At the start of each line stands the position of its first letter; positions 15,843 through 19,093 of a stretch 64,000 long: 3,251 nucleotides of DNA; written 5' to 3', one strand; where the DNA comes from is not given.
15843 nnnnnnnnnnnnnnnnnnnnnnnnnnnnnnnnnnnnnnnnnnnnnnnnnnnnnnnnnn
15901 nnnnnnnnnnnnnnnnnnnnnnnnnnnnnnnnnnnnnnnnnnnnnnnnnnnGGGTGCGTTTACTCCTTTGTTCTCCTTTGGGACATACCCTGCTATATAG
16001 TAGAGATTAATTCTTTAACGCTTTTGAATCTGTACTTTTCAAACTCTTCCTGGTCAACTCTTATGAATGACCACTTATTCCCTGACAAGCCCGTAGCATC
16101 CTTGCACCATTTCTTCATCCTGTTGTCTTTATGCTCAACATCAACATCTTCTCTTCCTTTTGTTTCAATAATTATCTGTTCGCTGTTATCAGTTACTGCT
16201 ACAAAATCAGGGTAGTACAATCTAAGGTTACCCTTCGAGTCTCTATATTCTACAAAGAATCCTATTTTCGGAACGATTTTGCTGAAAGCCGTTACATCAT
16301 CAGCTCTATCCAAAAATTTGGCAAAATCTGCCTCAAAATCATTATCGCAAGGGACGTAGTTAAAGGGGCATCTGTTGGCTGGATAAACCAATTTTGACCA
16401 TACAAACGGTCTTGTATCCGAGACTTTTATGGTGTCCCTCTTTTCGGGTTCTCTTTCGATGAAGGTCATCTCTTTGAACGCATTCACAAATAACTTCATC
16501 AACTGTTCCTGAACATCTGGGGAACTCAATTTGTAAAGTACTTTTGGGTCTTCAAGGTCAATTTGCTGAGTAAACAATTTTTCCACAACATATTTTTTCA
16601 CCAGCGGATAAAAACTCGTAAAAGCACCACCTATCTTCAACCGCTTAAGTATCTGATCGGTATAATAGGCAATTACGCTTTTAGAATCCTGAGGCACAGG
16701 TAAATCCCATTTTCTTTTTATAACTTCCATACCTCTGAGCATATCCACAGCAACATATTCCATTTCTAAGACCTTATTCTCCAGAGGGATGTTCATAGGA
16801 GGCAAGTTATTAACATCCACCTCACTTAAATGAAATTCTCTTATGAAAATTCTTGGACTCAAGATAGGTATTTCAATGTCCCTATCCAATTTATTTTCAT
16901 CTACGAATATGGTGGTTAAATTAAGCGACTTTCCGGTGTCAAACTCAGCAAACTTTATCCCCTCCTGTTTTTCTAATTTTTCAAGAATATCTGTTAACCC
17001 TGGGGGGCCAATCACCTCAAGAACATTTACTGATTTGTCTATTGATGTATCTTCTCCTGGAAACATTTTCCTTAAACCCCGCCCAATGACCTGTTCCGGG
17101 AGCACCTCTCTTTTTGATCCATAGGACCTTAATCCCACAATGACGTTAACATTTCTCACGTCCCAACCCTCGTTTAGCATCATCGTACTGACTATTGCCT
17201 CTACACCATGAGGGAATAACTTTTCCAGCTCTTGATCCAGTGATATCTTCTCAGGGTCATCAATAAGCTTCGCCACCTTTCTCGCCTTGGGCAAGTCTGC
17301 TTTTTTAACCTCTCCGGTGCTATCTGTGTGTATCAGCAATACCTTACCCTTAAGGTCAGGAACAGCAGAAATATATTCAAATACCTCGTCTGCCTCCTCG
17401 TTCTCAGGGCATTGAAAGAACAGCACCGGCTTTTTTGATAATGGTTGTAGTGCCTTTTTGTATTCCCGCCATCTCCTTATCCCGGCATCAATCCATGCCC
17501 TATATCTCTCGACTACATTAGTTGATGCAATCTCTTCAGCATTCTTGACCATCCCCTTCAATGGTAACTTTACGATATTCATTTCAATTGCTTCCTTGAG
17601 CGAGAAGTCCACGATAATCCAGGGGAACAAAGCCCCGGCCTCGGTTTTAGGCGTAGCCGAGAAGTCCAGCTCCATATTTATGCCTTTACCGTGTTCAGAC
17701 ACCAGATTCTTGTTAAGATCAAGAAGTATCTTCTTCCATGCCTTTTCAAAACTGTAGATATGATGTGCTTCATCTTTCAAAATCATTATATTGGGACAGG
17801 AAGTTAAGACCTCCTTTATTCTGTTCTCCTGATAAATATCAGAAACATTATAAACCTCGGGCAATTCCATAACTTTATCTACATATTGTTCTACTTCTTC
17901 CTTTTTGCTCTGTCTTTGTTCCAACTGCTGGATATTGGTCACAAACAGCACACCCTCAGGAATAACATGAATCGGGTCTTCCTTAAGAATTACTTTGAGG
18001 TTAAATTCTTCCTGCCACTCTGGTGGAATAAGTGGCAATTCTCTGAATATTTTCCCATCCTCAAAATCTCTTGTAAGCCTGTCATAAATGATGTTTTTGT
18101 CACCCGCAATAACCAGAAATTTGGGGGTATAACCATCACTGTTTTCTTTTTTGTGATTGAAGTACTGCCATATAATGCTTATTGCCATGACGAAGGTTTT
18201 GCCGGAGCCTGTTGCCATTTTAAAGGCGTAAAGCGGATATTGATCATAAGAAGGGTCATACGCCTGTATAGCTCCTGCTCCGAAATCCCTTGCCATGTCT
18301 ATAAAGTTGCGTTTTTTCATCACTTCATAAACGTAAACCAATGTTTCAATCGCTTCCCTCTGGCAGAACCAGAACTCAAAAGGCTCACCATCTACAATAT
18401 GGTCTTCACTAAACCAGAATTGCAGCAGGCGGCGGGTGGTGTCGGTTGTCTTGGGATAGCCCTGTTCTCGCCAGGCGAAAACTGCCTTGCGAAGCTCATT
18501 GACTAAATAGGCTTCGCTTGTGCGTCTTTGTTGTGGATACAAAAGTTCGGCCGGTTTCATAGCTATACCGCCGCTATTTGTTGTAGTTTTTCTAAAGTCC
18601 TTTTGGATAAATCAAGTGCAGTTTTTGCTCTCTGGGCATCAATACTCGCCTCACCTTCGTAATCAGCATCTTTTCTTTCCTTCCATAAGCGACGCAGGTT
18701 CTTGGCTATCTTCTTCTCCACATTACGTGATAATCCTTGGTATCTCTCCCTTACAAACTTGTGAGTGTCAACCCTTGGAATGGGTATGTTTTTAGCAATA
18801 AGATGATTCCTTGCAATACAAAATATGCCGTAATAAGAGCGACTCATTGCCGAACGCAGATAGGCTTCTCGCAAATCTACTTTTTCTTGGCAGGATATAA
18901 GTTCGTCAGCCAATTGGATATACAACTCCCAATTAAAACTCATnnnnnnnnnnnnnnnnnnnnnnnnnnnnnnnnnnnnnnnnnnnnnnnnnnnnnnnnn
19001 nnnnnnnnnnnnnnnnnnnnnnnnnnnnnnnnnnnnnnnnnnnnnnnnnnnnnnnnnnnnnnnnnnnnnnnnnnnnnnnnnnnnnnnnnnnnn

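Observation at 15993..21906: Low-GC Type III-like restriction-modification island with four extra coupled ORFs and an HNH gene under a textbook promoter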

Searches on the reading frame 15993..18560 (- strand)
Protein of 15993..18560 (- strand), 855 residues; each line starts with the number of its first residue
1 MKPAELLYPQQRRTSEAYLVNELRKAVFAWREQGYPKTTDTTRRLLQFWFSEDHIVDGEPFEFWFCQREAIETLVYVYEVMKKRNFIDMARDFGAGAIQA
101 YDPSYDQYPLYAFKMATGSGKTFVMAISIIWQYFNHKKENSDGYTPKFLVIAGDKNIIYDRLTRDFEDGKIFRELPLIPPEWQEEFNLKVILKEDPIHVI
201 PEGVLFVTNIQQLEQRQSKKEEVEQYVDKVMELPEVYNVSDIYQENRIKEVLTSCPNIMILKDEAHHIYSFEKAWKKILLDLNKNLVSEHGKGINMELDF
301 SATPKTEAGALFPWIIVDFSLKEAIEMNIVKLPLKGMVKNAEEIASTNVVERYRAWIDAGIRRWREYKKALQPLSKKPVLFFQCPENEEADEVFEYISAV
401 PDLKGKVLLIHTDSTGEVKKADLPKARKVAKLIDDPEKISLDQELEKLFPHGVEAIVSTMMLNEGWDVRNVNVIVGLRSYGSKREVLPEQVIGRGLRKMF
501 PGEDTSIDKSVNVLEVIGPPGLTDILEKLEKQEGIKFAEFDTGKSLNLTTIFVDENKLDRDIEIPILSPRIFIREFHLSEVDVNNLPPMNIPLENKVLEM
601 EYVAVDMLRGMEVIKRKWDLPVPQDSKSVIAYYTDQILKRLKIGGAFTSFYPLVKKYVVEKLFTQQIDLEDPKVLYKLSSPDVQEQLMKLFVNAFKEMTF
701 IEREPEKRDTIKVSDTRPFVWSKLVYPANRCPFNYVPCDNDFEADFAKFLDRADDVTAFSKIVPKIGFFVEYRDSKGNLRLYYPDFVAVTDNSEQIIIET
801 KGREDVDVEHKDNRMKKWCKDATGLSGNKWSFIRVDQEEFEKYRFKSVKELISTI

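Call 3: search_protein_families(library=pfam, proteins=[window:15993-18560:-], max_evalue=0.1)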
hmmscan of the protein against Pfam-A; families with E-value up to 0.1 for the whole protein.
window:15993-18560:- (855 aa): 5 families
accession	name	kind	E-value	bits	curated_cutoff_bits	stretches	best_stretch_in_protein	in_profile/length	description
PF04851.21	ResIII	-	4.2e-15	56.5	22.5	1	85-305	20-163/164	Type III restriction enzyme, res subunit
PF19778.5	RE_endonuc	-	9.5e-05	22.6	23.4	1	731-816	3-86/108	Endonuclease domain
PF00270.35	DEAD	-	0.0014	18.8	26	0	113-151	19-51/167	DEAD/DEAH box helicase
PF18766.7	SWI2_SNF2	-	0.053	13.6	26.7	0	117-267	27-129/221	SWI2/SNF2 ATPase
PF22737.1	NNH6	-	0.058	14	27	0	419-455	17-53/114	NACHT N-terminal Helical domain 6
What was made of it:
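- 15993..18560 (-): Res subunit (855 aa): SF2 helicase (GSGKT, DEAH) plus a C-terminal PD...ETK nuclease. Pfam ResIII 56.5 bits; RE_endonuc 22.6 bits (gathering score 23.4) (call 3).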

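Call 4: search_protein_families(library=padloc, proteins=[window:15993-18560:-], max_evalue=0.1)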
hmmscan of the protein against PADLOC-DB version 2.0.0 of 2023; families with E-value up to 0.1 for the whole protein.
window:15993-18560:- (855 aa): 6 families
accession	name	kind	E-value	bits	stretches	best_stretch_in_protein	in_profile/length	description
PDLC03648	REase_III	-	9.6e-15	51.7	2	250-533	126-387/871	Type III restriction enzyme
PDLC03647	REase_III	-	4.2e-07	26.5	1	451-540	505-597/989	Type III restriction enzyme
PDLC03649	REase_III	-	6.5e-06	22.3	1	454-497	496-537/973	Type III restriction enzyme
PDLC03651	REase_III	-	5.7e-05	19.3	0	111-134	71-94/873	Type III restriction enzyme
PDLC02704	PbeA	-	6.1e-05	19.7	0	113-142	275-303/682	PbeA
PDLC02707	PbeA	-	0.0038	13.9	0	113-138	273-297/672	PbeA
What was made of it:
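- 15993..18560 (-): PADLOC REase_III 51.7 bits (call 4).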

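Call 5: search_protein_families(library=ncbifam, proteins=[window:15993-18560:-], max_evalue=0.1)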
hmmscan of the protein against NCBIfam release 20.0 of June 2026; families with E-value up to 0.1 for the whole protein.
window:15993-18560:- (855 aa): 6 families
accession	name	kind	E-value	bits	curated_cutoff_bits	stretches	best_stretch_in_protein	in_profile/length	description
NF046055.1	restr_BPTD_3080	equivalog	2.5e-90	303.8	800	3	10-356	61-409/970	BPTD_3080 family restriction endonuclease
NF046051.1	restrict_EcoAI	equivalog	7e-05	21.4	550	1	114-167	183-229/768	EcoAI/FtnUII family type I restriction enzme subunit R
NF012027.0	PRK15483.1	equivalog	8.4e-05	20.7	564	1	456-497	505-544/986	type III restriction-modification system endonuclease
NF038001.1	HYExAFE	subfamily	0.023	14.5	60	1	781-826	37-83/166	HYExAFE family protein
TIGR04095.1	dnd_restrict_1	equivalog_domain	0.027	13.5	600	0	112-135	28-50/451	DNA phosphorothioation system restriction enzyme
NF033179.1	TnsA_like_Actin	subfamily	0.048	13.1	110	1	742-835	46-130/212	TnsA-like heteromeric transposase endonuclease subunit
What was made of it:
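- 15993..18560 (-): NCBIfam BPTD_3080 family 303.8 bits, below the cutoff of 800 (call 5).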

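Call 22: search_solved_structures(query=window:15993-18560:-, max_evalue=0.01)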
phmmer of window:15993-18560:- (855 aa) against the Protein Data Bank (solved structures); distinct sequences matched with E-value up to 0.01: 0.

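Call 79: search_protein_families(library=pfam, proteins=[L104:903-1442:-], max_evalue=0.01)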
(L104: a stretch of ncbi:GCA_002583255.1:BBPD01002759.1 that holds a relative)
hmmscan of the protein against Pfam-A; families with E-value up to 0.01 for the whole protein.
L104:903-1442:- (179 aa): 0 families

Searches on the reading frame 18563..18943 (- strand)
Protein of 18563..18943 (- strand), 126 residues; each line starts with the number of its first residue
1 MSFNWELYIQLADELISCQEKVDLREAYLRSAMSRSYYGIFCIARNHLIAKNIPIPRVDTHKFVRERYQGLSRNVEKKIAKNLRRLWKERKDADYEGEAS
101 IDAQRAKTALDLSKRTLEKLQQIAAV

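Call 3: search_protein_families(library=pfam, proteins=[window:18563-18943:-], max_evalue=0.1)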
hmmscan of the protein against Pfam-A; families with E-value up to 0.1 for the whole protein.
window:18563-18943:- (126 aa): 2 families
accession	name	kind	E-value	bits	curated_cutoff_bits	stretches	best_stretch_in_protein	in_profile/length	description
PF05168.19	HEPN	-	1.6e-05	25.5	22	1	21-120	16-114/117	HEPN domain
PF18498.6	DUF5618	-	0.024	15.3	33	1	26-120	31-119/121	Domain of unknown function (DUF5618)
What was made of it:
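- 18563..18943 (-): HEPN-domain protein (126 aa, pI 9.5), the putative RNase or RNA-binding toxin of the cargo pair. Pfam HEPN PF05168 25.5 bits, above the gathering score of 22 (call 3).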

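Call 4: search_protein_families(library=padloc, proteins=[window:18563-18943:-], max_evalue=0.1)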
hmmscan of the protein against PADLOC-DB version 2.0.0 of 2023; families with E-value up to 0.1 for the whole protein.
window:18563-18943:- (126 aa): 1 family
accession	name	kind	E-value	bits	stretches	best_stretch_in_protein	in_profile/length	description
PDLC02923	HEPN_IX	-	1.2e-06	26.8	1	19-112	14-98/161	-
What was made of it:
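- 18563..18943 (-): PADLOC HEPN_IX (call 4).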

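Call 5: search_protein_families(library=ncbifam, proteins=[window:18563-18943:-], max_evalue=0.1)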
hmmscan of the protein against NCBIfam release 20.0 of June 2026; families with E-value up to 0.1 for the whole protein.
window:18563-18943:- (126 aa): 1 family
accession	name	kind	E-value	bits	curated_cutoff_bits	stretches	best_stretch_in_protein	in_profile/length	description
NF005063.0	PRK06476.1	equivalog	0.084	12.4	254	1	16-119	147-248/258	pyrroline-5-carboxylate reductase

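Call 76: search_protein_families(library=phrogs, proteins=[window:18563-18943:-], max_evalue=0.01)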
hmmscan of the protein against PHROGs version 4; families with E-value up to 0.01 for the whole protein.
window:18563-18943:- (126 aa): 1 family
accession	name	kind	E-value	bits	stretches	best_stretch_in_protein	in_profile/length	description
phrog_5176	-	unknown function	2.7e-12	47.6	1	9-123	9-129/132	-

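Call 79: search_protein_families(library=pfam, proteins=[L104:903-1442:-], max_evalue=0.01)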
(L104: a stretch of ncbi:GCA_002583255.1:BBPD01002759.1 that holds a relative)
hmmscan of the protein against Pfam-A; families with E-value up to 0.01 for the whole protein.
L104:903-1442:- (179 aa): 0 families
